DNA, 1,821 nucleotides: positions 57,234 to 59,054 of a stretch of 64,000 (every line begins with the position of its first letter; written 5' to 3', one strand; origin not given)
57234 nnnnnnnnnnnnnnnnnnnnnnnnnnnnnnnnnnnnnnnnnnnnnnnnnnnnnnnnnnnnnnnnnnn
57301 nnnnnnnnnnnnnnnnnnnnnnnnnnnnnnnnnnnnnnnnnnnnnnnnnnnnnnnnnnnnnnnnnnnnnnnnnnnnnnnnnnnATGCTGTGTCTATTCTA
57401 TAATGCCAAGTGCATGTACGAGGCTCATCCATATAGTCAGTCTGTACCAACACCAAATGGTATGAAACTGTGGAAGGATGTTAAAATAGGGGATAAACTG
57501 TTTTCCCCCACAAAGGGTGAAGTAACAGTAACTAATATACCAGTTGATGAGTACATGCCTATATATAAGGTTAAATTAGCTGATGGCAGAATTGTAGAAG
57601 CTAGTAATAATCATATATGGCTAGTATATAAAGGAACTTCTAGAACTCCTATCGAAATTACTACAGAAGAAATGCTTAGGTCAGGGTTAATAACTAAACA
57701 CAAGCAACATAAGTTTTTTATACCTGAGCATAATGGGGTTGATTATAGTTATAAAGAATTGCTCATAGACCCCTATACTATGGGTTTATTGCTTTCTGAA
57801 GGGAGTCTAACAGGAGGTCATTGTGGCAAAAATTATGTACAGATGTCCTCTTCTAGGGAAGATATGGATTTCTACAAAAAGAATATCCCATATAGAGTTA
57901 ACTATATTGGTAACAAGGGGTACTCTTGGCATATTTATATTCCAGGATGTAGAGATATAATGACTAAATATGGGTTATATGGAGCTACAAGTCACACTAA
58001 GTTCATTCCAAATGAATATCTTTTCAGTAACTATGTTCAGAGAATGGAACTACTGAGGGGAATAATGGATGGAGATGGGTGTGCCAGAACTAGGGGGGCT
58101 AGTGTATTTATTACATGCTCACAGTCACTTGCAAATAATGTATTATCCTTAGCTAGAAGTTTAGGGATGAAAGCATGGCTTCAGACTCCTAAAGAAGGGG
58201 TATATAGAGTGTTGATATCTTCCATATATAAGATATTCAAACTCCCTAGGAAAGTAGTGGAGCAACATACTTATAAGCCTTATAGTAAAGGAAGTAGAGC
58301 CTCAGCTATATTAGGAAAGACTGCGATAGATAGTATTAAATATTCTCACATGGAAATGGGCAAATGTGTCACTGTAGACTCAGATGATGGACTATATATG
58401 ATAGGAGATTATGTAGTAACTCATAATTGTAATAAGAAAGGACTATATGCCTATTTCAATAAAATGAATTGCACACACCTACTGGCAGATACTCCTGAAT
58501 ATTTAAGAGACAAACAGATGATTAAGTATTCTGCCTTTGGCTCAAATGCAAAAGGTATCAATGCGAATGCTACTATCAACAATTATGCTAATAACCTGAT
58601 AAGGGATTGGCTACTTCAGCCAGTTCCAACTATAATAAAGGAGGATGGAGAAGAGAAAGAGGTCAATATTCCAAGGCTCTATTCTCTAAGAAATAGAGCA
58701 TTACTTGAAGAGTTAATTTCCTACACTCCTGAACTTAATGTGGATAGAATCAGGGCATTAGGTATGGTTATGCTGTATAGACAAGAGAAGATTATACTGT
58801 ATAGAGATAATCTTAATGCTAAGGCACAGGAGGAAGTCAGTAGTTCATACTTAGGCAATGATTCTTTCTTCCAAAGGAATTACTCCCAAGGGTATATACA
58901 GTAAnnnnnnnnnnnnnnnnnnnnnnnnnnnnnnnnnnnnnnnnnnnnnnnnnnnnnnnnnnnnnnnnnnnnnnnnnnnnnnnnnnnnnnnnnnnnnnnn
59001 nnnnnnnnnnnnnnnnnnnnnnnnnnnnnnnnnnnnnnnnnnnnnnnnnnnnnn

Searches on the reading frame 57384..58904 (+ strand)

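Call 20: search_protein_families(library=pfam, proteins=[window:57384-58904:+], max_evalue=0.01)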
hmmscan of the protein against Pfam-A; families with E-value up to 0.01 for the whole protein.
window:57384-58904:+ (506 aa): 2 families
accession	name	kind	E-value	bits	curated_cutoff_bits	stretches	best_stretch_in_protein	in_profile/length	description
PF14528.11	LAGLIDADG_3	-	4.7e-06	27.2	22.5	1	221-280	4-70/82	LAGLIDADG-like domain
PF05204.19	Hom_end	-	3.5e-05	24.3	21.1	1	217-271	11-67/110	Homing endonuclease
